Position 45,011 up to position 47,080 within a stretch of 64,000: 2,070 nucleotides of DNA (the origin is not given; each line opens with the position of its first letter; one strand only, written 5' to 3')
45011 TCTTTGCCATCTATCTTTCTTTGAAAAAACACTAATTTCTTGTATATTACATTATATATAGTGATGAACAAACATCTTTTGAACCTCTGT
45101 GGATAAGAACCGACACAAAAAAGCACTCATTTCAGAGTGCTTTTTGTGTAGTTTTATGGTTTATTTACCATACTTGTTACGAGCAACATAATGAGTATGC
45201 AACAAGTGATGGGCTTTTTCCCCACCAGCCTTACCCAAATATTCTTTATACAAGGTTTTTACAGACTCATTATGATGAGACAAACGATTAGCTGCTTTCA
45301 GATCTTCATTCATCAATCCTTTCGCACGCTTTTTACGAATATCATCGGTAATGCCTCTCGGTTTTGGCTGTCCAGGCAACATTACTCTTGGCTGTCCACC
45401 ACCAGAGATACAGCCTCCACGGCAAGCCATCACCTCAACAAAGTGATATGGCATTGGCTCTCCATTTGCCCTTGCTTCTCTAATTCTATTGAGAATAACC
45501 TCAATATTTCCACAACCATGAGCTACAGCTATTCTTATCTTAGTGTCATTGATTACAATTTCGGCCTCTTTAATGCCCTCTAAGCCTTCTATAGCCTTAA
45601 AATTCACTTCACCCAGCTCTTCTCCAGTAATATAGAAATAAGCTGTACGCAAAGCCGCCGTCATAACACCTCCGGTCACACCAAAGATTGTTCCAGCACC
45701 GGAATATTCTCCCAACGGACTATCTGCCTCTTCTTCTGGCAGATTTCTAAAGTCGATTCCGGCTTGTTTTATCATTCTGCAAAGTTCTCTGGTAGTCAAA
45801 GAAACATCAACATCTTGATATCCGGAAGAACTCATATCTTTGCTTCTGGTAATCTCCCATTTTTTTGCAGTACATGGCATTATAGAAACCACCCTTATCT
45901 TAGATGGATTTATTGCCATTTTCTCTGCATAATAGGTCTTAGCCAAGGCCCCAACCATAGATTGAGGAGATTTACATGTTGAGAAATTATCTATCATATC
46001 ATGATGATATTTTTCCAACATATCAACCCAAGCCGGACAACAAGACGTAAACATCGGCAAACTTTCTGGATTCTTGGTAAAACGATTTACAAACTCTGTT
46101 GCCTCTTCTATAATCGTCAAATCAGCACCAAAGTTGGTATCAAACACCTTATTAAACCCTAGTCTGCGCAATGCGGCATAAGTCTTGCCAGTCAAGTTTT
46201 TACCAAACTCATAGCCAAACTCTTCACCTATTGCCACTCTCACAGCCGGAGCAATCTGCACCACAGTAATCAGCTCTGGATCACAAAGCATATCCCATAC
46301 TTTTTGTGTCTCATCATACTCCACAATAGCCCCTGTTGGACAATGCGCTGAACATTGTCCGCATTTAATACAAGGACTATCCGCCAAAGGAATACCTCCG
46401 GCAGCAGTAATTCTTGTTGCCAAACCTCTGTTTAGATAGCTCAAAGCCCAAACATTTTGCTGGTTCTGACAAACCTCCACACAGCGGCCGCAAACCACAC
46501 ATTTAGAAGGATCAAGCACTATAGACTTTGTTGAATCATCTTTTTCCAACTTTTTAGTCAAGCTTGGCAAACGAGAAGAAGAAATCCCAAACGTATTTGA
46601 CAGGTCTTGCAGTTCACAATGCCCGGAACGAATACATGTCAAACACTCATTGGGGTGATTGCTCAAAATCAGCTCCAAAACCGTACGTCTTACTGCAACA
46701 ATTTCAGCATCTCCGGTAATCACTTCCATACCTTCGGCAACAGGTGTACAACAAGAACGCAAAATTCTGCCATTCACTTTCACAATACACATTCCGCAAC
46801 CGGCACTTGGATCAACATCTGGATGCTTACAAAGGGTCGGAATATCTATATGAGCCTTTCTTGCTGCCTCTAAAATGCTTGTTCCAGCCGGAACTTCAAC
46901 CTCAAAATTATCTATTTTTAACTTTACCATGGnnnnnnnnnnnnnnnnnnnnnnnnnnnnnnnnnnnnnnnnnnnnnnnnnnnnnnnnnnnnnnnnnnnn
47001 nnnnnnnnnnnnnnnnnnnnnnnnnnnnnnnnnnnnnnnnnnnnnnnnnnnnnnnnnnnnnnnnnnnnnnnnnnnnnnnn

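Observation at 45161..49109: Complete hydC-hydB-hydA operon: a trimeric NADH-dependent (bifurcating-type) [FeFe]-hydrogenase in an AT-rich, reduced alphaproteobacterial genome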

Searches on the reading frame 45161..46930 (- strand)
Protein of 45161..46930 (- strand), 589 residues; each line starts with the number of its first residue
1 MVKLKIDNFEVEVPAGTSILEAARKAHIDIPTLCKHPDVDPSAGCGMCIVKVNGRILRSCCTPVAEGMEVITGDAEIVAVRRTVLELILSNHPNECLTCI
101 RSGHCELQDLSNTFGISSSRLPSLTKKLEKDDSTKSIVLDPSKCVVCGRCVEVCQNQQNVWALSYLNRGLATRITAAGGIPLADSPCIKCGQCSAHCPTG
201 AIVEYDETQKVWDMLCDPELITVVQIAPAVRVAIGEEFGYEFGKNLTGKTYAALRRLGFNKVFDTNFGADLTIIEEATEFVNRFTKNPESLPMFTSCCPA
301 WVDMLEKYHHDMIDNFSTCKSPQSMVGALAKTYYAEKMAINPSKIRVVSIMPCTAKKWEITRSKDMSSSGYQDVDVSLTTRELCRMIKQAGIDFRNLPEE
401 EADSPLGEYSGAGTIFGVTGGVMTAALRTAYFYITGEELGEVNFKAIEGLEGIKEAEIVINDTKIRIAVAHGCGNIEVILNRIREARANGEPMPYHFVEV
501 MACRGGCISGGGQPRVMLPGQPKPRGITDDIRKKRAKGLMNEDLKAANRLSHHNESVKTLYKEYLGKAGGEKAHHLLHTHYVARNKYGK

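Call 3: search_protein_families(library=pfam, proteins=[window:45161-46930:-])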
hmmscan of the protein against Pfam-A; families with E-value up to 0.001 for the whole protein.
window:45161-46930:- (589 aa): 11 families
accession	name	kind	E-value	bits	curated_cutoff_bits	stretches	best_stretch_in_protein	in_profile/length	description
PF02906.19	Fe_hyd_lg_C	-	1.6e-95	319.9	22.1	1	222-511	3-245/245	Iron only hydrogenase large subunit, C-terminal domain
PF02256.22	Fe_hyd_SSU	-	4.2e-21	75.2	24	1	529-584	1-56/56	Iron hydrogenase small subunit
PF10588.14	NADH-G_4Fe-4S_3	-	2.1e-18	66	27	1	81-120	1-40/40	NADH-ubiquinone oxidoreductase-G iron-sulfur binding region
PF13510.11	Fer2_4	-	5e-17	62.2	22.8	1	1-72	3-79/82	2Fe-2S iron-sulfur cluster binding domain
PF00111.32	Fer2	-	1.1e-09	38.5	21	1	8-65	7-59/77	2Fe-2S iron-sulfur cluster binding domain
PF00037.32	Fer4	-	1.7e-07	31.2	21.1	2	137-155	1-19/24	4Fe-4S binding domain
PF12838.12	Fer4_7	-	9e-07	29.7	27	0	187-206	2-21/52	4Fe-4S dicluster domain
PF13237.11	Fer4_10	-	4.1e-06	27.1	25.5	1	137-198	2-53/53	4Fe-4S dicluster domain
PF13187.11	Fer4_9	-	8.3e-06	26.2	27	1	143-202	1-52/52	4Fe-4S dicluster domain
PF12837.12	Fer4_6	-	0.00019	21.7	25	0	140-154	5-19/24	4Fe-4S binding domain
PF13484.11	Fer4_16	-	0.00058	21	30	0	187-207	2-21/66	4Fe-4S double cluster binding domain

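Call 4: search_protein_families(library=ncbifam, proteins=[window:45161-46930:-])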
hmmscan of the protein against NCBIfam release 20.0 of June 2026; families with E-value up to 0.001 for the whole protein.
window:45161-46930:- (589 aa): 28 families (the best 25 are shown)
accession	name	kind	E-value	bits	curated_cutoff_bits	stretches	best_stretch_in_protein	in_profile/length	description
NF040763.1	FeFe_hydrog_A6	exception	4.3e-237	788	765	1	2-584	1-571/571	NADH-dependent [FeFe] hydrogenase, group A6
NF040762.1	Hydr_FeFe_Clost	exception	4.4e-178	593.5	900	1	3-581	2-571/572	ferredoxin hydrogenase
TIGR02512.1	FeFe_hydrog_A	subfamily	2.7e-153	510.3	405.95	1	136-515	1-374/375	[FeFe] hydrogenase, group A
TIGR04105.1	FeFe_hydrog_B1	subfamily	5.5e-51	173.7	450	1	136-512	136-457/462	monomeric [FeFe] hydrogenase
NF005745.0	PRK07569.1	equivalog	6.9e-47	159.8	333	1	2-208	4-213/238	bidirectional hydrogenase complex protein HoxU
NF006305.0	PRK08493.1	equivalog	3.7e-39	134.5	591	1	1-206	1-225/819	NADH-quinone oxidoreductase subunit G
TIGR01973.1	NuoG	equivalog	1.2e-38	133.3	470.05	1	4-216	1-214/606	NADH-quinone oxidoreductase subunit NuoG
NF005895.0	PRK07860.1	equivalog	1.4e-29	102.7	802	1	1-202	17-220/811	NADH-quinone oxidoreductase subunit G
NF009454.0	PRK12814.1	equivalog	9.6e-23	80.4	916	1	2-98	4-102/657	putative NADPH-dependent glutamate synthase small subunit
NF042909.1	FMH_DH_FwdF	exception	3.2e-06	26.5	375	1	76-207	36-160/336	tungsten-dependent formylmethanofuran dehydrogenase subunit FwdF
TIGR01971.1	NuoI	subfamily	3.6e-06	26.6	113.05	0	130-156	69-95/121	NADH-quinone oxidoreductase, chain I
NF009053.0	PRK12387.1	subfamily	1.6e-05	24.8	204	0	124-156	55-87/180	formate hydrogenlyase complex iron-sulfur subunit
NF058577.1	FdxA_fam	equivalog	5.5e-05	23.3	65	1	185-211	7-33/52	4Fe-4S ferredoxin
NF043039.1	HgcAB_like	equivalog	5.6e-05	22.9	285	1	125-202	287-349/350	HgcAB-like fusion protein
TIGR02494.1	PFLE_PFLC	subfamily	0.00011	21.6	174.35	1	130-214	36-109/293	glycyl-radical enzyme activating protein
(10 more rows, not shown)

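Call 7: find_homologous_proteins(query=window:45161-46930:-, max_evalue=1e-50)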
Query window:45161-46930:- (589 aa): 8000 proteins with E <= 1e-50 among 8000 candidates; the best 120 are listed.
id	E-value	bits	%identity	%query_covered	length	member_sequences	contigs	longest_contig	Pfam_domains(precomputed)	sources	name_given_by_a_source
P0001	0.0e+0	1368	100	100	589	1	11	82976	PF13510.12,PF10588.15,PF02906.20,PF00111.33,PF02256.23,PF00037.33,PF12838.13,PF13237.12,PF13187.12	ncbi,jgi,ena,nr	ncbi:MAG: 2Fe-2S iron-sulfur cluster binding domain-containing protein [Alphaproteobacteria bacteriu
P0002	0.0e+0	1366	100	100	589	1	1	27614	PF13510.12,PF10588.15,PF02906.20,PF00111.33,PF02256.23,PF00037.33,PF12838.13,PF13237.12,PF13187.12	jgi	-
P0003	0.0e+0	1365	100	100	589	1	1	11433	PF13510.12,PF10588.15,PF02906.20,PF00111.33,PF02256.23,PF00037.33,PF12838.13,PF13237.12,PF13187.12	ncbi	-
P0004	0.0e+0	1362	99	100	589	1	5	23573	PF13510.12,PF10588.15,PF02906.20,PF00111.33,PF02256.23,PF00037.33,PF12838.13,PF13237.12,PF13187.12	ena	-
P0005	0.0e+0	1361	99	100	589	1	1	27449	PF13510.12,PF10588.15,PF02906.20,PF00111.33,PF02256.23,PF00037.33,PF12838.13,PF13237.12,PF13187.12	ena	-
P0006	0.0e+0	1284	93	100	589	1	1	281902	PF13510.12,PF10588.15,PF02906.20,PF00111.33,PF02256.23,PF00037.33,PF12838.13,PF13237.12,PF13187.12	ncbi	-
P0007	0.0e+0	1282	93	100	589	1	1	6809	PF13510.12,PF10588.15,PF02906.20,PF00111.33,PF02256.23,PF00037.33,PF12838.13,PF13237.12,PF13187.12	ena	-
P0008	0.0e+0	1282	93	100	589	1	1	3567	PF13510.12,PF10588.15,PF02906.20,PF00111.33,PF02256.23,PF00037.33,PF12838.13,PF13237.12,PF13187.12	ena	-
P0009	0.0e+0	1281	93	100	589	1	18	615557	PF13510.12,PF10588.15,PF02906.20,PF00111.33,PF02256.23,PF00037.33,PF12838.13,PF13237.12,PF13187.12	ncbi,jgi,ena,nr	ncbi:MAG: 2Fe-2S iron-sulfur cluster binding domain-containing protein [Alphaproteobacteria bacteriu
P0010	0.0e+0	1278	92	100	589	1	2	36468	PF13510.12,PF10588.15,PF02906.20,PF00111.33,PF02256.23,PF00037.33,PF12838.13,PF13237.12,PF13187.12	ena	-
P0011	0.0e+0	1275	92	100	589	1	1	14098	PF13510.12,PF10588.15,PF02906.20,PF00111.33,PF02256.23,PF00037.33,PF12838.13,PF13237.12,PF13187.12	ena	-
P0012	0.0e+0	1269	90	100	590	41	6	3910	PF13510.12,PF10588.15,PF02906.20,PF00111.33,PF02256.23,PF00037.33,PF12838.13,PF13187.12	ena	-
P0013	0.0e+0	1267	91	100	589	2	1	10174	PF13510.12,PF10588.15,PF02906.20,PF00111.33,PF02256.23,PF00037.33,PF12838.13,PF13187.12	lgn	-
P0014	0.0e+0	1265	92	100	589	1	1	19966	PF13510.12,PF10588.15,PF02906.20,PF00111.33,PF02256.23,PF00037.33,PF12838.13,PF13237.12,PF13187.12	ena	-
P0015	0.0e+0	1265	92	100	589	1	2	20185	PF13510.12,PF10588.15,PF02906.20,PF00111.33,PF02256.23,PF00037.33,PF12838.13,PF13237.12,PF13187.12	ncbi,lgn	-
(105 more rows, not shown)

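Call 8: find_related_loci(query=window:45161-46930:-, collection=genome_contigs, flank=10000)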
Query window:45161-46930:- (589 aa) in genome_contigs; peptide patterns used: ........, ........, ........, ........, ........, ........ (x = any residue, [..] = any of these).
134 stretches matched a pattern; 110 encode a relative of the query (tblastn E <= 1e-3); the best 80 are kept; 80 distinct loci.
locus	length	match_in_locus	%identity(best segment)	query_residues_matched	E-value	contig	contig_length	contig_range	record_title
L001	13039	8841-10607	94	1-589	0e+0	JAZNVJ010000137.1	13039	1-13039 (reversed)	MAG: Alphaproteobacteria bacterium isolate T1900044790_TS20190256.MAGScoT_cleanbin_000026 SGB_2645_k141_366294, whole ge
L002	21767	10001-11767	93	1-589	0e+0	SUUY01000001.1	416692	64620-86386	MAG: Alphaproteobacteria bacterium isolate SIG58 NODE_86_length_416692_cov_10.945617, whole genome shotgun sequence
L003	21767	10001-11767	91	1-589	0e+0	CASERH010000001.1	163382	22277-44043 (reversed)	uncultured proteobacterium isolate O27_L1_392392_idba_bin.56 genome assembly, contig: O27_L1_392392_idba_bin.56.fa_scaff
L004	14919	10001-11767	90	1-589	0e+0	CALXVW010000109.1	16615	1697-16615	MAG: uncultured Alphaproteobacteria bacterium isolate E40__bin9 genome assembly, contig: E40__k127_2245860, whole genome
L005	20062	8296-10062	92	1-589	0e+0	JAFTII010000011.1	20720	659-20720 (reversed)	MAG: Alphaproteobacteria bacterium isolate RGIG3845 Roe_deer_Cecum-1__c183044, whole genome shotgun sequence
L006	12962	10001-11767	91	1-589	0e+0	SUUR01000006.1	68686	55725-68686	MAG: Alphaproteobacteria bacterium isolate SIG51 NODE_9786_length_68686_cov_3.845447, whole genome shotgun sequence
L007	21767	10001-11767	90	1-589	0e+0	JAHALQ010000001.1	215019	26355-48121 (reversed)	MAG: Proteobacteria bacterium isolate L3_072_000M1_dasL3_072_000M1_concoct_80 L3_072_000M1_scaffold_12, whole genome sho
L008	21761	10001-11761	90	1-587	0e+0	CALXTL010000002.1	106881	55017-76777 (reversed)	MAG: uncultured Alphaproteobacteria bacterium isolate BRZ_KN__bin99 genome assembly, contig: BRZ_KN__NODE_188_length_106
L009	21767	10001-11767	89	1-589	0e+0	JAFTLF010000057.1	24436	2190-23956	MAG: Alphaproteobacteria bacterium isolate RGIG3920 Roe_deer_Cecum-3__c266731, whole genome shotgun sequence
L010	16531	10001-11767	88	1-589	0e+0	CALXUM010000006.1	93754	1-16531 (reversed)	MAG: uncultured Alphaproteobacteria bacterium isolate BRZ_CT__bin98 genome assembly, contig: BRZ_CT__NODE_413_length_937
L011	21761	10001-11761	88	1-587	0e+0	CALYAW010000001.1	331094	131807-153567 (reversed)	MAG: uncultured Alphaproteobacteria bacterium isolate BRZ_DM__bin108 genome assembly, contig: BRZ_DM__NODE_18_length_331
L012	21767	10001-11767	88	1-589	0e+0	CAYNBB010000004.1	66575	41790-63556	MAG TPA_asm: uncultured Azospirillaceae bacterium isolate SRP225648_co1_885 genome assembly, contig: NODE_645_length_665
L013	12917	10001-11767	86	1-589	0e+0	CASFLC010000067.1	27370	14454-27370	uncultured proteobacterium isolate SI.A99.metabat-bins.196 genome assembly, contig: SI.A99.metabat-bins.196.fa_k141_2081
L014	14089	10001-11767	86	1-589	0e+0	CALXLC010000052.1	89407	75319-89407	MAG: uncultured Alphaproteobacteria bacterium isolate E27__bin196 genome assembly, contig: E27__k127_2145007, whole geno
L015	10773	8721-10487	86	1-589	0e+0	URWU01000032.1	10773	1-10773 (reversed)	uncultured Alphaproteobacteria bacterium isolate UMGS1426 genome assembly, contig: NODE_655_length_10773_cov_4.754338, w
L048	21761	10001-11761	76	1-587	0e+0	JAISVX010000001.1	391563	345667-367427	MAG: Lactobacillaceae bacterium isolate Mx356_bin52 k119_1325285, whole genome shotgun sequence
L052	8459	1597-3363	74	1-589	0e+0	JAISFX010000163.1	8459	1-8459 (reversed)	MAG: Lactobacillus sp. isolate Gx485_bin7 k119_530878, whole genome shotgun sequence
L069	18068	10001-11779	70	1-589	0e+0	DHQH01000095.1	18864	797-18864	MAG TPA_asm: Alphaproteobacteria bacterium UBA5343 UBA5343_contig_8292, whole genome shotgun sequence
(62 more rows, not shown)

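Call 25: search_solved_structures(query=window:45161-46930:-, max_evalue=1e-30, show_alignments=1)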
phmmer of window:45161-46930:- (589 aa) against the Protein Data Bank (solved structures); distinct sequences matched with E-value up to 1e-30: 47.
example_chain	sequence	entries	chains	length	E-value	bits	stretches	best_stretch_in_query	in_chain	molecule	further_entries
8a6t_A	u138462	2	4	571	1.3e-172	578.5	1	1-586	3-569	Electron bifurcating hydrogenase subunit HydA1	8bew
7q4v_A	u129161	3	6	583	1.3e-171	575.2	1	3-586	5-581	Iron hydrogenase HydA1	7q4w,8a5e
7qhf_A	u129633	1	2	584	1.6e-138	465.9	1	8-581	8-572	Iron hydrogenase 1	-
4xdd_A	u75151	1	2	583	2.3e-138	465.4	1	8-581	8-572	Iron hydrogenase 1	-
4xdc_A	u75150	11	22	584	2.3e-138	465.4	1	8-581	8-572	Iron hydrogenase 1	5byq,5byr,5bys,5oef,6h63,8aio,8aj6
8cjy_A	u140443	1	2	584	3.2e-138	464.9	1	8-581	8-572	Iron hydrogenase 1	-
1c4a_A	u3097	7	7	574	3.4e-138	464.8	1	8-581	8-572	PROTEIN (FE-ONLY HYDROGENASE) | PROTEIN (PERIPLASMIC HYDROGENASE 1) | Iron hydrogenase 1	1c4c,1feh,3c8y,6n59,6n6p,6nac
9rj9_A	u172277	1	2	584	4.2e-138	464.5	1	8-581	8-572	Iron hydrogenase 1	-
6gm8_A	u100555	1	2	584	5.4e-138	464.2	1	8-581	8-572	Iron hydrogenase 1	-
6gm0_A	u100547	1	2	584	5.4e-138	464.2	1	8-581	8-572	Iron hydrogenase 1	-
6gm2_A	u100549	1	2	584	5.6e-138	464.1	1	8-581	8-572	Iron hydrogenase 1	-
6yf4_A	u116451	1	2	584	5.6e-138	464.1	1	8-581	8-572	Iron hydrogenase 1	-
6gm4_A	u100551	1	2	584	6e-138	464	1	8-581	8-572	Iron hydrogenase 1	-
6gm3_A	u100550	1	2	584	1.4e-137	462.9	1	8-581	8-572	Iron hydrogenase 1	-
6gm1_A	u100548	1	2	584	1.5e-137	462.7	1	8-581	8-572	Iron hydrogenase 1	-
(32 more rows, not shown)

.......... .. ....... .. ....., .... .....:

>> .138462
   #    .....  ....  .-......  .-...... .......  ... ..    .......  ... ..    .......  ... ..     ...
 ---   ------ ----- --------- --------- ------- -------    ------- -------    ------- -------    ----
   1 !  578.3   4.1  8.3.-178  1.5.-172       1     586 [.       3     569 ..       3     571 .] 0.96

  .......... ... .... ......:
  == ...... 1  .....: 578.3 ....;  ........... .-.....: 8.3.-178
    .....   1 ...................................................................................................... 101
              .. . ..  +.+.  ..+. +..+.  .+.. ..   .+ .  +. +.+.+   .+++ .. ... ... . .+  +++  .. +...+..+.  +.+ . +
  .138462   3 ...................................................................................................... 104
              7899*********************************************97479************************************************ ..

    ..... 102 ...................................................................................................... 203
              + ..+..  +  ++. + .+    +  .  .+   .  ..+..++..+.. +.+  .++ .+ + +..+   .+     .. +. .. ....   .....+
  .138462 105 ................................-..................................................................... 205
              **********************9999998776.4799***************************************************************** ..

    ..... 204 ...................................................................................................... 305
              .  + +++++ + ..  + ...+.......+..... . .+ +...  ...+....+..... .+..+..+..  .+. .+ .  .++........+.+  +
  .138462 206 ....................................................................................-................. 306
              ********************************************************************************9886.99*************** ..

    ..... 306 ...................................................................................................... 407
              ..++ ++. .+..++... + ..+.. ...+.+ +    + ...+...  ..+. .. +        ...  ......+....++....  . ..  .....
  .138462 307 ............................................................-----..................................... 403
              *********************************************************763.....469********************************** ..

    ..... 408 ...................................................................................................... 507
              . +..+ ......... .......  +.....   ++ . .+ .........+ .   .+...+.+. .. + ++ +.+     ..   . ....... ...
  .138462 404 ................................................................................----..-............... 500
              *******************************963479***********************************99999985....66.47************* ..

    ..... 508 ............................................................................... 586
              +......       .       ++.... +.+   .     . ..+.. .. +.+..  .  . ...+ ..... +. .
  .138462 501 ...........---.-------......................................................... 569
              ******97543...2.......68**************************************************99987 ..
